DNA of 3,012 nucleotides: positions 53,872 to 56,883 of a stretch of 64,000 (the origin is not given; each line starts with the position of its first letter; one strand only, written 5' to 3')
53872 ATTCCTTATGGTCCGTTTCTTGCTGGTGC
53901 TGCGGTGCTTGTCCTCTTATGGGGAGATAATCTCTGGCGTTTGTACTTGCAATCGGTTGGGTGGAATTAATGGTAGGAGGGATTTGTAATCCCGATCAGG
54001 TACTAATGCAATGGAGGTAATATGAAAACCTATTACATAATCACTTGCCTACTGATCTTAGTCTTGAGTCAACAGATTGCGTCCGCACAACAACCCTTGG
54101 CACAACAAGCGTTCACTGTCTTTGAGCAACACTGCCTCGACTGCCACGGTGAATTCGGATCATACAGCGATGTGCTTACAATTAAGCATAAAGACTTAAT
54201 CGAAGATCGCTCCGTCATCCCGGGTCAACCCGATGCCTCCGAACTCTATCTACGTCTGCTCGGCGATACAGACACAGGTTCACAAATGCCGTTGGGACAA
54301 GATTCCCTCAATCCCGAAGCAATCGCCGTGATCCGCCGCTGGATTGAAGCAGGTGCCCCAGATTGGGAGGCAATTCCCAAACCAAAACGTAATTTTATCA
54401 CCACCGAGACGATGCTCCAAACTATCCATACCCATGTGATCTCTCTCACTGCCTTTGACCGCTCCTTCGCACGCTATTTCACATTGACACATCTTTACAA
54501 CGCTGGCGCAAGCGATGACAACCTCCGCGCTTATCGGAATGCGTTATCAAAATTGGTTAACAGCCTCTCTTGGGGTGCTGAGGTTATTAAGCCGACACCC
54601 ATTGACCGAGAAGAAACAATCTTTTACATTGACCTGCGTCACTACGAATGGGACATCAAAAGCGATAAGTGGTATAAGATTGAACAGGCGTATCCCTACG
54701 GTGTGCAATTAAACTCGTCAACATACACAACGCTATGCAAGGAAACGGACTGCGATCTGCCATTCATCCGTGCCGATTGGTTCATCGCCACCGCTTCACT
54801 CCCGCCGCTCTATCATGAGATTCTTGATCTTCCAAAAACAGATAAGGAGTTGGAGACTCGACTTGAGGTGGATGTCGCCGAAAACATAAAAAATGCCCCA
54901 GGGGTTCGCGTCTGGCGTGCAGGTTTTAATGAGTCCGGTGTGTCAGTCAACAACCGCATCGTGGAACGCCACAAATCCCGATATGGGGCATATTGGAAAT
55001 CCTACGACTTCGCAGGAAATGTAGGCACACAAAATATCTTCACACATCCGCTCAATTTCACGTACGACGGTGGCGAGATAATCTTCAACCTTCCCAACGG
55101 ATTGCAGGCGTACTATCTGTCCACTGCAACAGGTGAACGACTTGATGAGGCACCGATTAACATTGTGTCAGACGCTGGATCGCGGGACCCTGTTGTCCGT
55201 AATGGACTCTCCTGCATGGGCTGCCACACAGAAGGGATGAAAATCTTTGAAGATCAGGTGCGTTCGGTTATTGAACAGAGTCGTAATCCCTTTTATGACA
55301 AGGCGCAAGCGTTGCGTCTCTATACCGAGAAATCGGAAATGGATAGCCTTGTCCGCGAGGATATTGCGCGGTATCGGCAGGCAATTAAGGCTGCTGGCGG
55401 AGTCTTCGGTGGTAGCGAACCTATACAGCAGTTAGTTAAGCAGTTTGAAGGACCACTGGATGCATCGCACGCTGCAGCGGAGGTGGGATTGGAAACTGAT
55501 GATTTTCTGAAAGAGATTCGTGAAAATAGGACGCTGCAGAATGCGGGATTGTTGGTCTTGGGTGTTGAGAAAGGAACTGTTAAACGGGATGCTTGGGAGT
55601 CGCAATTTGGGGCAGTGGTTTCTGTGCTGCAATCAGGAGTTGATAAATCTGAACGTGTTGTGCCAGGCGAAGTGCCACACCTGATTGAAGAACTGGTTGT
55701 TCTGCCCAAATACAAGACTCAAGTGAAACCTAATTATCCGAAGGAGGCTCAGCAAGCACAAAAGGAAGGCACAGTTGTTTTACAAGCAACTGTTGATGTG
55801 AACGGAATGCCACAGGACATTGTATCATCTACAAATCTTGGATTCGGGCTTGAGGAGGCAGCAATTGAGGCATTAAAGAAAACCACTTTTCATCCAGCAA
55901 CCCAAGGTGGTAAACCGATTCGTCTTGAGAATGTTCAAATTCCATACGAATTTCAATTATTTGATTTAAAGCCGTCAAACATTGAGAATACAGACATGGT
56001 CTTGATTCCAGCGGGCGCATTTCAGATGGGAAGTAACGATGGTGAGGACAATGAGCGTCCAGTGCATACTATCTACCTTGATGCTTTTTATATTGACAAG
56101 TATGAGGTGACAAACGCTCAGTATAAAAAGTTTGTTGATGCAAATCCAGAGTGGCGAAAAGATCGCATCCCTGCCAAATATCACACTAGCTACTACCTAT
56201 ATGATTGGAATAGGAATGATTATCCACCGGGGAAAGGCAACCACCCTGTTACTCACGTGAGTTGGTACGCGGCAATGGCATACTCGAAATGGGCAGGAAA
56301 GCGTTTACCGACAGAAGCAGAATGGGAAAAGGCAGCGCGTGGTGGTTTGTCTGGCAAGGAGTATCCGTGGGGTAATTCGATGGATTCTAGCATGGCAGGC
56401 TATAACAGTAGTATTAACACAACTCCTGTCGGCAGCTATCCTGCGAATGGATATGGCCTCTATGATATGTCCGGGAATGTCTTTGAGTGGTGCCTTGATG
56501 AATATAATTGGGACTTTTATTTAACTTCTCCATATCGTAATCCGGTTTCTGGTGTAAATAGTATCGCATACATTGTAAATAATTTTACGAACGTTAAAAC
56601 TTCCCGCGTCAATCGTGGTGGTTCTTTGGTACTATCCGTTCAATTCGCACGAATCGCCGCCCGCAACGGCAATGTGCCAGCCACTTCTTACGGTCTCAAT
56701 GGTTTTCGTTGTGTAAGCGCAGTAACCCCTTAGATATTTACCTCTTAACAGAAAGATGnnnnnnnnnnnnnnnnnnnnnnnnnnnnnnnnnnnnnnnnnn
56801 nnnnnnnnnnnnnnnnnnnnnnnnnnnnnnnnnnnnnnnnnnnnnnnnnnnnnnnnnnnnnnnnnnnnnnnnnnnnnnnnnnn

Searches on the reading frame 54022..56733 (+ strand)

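Call 65: search_protein_families(library=pfam, proteins=[window:54022-56733:+], max_evalue=0.000001)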
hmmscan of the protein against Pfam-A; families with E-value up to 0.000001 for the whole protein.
window:54022-56733:+ (903 aa): 2 families
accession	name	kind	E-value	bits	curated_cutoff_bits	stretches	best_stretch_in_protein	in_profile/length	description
PF03781.23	FGE-sulfatase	-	8.8e-64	216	23.3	1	656-898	2-254/255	Sulfatase-modifying factor enzyme 1-like domain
PF03544.19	TonB_C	-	3.8e-15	56.5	24.6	1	569-646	2-79/79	Gram-negative bacterial TonB protein C-terminal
